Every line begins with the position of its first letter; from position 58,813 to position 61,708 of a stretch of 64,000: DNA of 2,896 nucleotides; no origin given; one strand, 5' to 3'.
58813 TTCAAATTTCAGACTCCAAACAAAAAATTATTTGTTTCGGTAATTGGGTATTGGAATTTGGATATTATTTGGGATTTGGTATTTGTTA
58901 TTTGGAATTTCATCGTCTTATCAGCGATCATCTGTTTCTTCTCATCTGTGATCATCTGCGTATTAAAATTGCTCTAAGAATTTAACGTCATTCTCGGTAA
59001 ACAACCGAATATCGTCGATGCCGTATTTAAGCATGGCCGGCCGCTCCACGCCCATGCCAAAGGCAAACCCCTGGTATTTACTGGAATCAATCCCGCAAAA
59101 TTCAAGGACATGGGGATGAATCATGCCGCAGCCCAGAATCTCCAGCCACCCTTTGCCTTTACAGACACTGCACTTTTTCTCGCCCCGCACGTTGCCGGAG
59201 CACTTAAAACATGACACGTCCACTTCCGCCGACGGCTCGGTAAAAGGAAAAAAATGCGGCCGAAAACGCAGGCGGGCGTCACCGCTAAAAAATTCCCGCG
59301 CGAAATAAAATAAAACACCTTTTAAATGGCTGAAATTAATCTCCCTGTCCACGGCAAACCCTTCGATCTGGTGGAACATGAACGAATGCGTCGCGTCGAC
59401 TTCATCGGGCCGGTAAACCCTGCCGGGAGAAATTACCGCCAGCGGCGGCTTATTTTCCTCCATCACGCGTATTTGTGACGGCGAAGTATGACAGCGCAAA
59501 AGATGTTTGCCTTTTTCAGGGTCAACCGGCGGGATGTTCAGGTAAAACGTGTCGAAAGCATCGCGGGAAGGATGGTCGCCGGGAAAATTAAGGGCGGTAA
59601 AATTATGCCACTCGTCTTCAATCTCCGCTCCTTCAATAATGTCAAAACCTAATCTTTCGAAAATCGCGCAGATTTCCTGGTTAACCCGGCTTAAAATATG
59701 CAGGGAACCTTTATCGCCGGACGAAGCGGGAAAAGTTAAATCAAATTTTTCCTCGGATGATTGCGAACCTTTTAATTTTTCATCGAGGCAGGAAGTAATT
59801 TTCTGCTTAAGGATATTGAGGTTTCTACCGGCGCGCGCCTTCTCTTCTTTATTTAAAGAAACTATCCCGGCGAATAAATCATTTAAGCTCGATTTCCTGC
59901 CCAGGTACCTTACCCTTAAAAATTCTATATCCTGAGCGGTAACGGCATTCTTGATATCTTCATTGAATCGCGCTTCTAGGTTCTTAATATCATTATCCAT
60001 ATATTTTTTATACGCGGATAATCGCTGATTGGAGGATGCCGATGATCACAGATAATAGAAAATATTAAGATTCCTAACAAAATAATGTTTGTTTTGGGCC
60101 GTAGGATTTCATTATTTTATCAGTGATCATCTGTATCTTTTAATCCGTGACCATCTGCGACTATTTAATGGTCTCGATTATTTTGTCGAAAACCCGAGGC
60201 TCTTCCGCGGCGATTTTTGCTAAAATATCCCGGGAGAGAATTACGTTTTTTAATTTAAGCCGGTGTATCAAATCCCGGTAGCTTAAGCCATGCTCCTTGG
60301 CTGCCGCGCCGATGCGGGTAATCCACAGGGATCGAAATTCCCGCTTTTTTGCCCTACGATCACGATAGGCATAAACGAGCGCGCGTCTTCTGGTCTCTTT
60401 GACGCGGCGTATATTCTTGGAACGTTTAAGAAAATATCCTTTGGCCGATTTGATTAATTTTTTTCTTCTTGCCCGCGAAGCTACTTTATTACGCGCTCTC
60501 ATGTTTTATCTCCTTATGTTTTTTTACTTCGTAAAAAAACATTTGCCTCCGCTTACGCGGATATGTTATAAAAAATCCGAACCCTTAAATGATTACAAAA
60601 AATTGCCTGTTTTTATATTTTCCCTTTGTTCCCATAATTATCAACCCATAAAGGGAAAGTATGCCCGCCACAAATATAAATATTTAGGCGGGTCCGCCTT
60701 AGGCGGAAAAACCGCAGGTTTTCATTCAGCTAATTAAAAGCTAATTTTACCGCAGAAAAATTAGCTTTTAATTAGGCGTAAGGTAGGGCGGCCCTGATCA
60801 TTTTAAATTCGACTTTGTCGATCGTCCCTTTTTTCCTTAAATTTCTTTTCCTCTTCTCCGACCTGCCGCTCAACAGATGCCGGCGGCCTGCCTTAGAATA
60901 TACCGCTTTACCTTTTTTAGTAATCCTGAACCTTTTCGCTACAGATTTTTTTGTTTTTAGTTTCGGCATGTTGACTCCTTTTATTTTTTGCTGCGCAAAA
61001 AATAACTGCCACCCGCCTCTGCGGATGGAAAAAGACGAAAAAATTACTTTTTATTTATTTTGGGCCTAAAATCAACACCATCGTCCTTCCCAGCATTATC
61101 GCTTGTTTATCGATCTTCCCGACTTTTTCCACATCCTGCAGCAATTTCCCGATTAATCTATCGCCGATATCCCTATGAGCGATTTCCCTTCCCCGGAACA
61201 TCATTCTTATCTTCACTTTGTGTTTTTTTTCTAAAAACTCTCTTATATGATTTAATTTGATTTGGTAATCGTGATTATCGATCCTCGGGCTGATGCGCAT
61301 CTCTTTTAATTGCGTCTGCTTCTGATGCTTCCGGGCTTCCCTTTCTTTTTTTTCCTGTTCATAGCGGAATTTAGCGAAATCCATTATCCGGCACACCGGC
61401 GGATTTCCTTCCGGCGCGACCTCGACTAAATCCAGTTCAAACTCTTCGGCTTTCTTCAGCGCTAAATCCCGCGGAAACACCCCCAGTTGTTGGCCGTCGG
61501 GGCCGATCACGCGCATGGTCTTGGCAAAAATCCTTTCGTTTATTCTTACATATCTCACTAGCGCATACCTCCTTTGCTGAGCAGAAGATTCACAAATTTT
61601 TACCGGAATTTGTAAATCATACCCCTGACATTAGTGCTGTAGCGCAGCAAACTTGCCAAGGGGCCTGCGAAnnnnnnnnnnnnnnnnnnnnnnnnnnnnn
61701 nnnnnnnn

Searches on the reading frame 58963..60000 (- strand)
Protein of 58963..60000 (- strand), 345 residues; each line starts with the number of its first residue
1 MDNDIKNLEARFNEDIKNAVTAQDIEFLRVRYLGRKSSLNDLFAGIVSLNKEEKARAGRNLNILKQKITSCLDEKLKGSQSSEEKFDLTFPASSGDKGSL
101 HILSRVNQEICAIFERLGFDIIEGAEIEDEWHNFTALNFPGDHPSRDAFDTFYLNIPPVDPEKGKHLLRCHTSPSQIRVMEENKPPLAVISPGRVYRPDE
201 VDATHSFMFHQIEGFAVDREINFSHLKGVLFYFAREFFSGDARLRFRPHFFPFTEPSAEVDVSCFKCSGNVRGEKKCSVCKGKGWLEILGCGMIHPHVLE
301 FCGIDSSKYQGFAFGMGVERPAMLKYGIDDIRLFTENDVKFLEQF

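Call 102: search_protein_families(library=pfam, proteins=[window:58963-60000:-], max_evalue=0.00001)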
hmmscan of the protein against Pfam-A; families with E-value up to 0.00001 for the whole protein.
window:58963-60000:- (345 aa): 2 families
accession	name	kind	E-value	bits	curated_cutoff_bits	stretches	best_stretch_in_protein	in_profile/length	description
PF01409.25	tRNA-synt_2d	-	1.2e-96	323.4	19.8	1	86-345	2-246/246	tRNA synthetases class II core domain (F)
PF02912.23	Phe_tRNA-synt_N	-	2.3e-13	50.3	22.3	1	22-83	3-64/69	Aminoacyl tRNA synthetase class II, N-terminal domain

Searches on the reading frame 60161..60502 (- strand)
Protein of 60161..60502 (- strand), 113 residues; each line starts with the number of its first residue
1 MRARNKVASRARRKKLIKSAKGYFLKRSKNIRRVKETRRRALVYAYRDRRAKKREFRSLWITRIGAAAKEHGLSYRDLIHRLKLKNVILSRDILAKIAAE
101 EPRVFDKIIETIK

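Call 102: search_protein_families(library=pfam, proteins=[window:60161-60502:-], max_evalue=0.00001)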
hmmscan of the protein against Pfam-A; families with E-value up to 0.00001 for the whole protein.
window:60161-60502:- (113 aa): 1 family
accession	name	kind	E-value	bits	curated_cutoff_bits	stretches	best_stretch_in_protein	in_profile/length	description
PF00453.23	Ribosomal_L20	-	1.3e-33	115.8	30.8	1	2-108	1-107/107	Ribosomal protein L20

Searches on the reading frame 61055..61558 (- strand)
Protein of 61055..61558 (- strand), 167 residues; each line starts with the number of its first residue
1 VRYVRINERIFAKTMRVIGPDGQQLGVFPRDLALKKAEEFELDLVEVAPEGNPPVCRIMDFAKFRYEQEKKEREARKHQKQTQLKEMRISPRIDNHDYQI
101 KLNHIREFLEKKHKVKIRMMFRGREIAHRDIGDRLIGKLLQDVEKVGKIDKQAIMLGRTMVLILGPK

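Call 102: search_protein_families(library=pfam, proteins=[window:61055-61558:-], max_evalue=0.00001)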
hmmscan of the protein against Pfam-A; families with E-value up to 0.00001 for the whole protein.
window:61055-61558:- (167 aa): 2 families
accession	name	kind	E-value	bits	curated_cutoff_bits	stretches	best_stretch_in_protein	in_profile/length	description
PF00707.27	IF3_C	-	3.3e-31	107.5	34.8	1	83-167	2-86/86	Translation initiation factor IF-3, C-terminal domain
PF05198.21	IF3_N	-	6.7e-30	103.5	26.9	1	6-75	1-70/70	Translation initiation factor IF-3, N-terminal domain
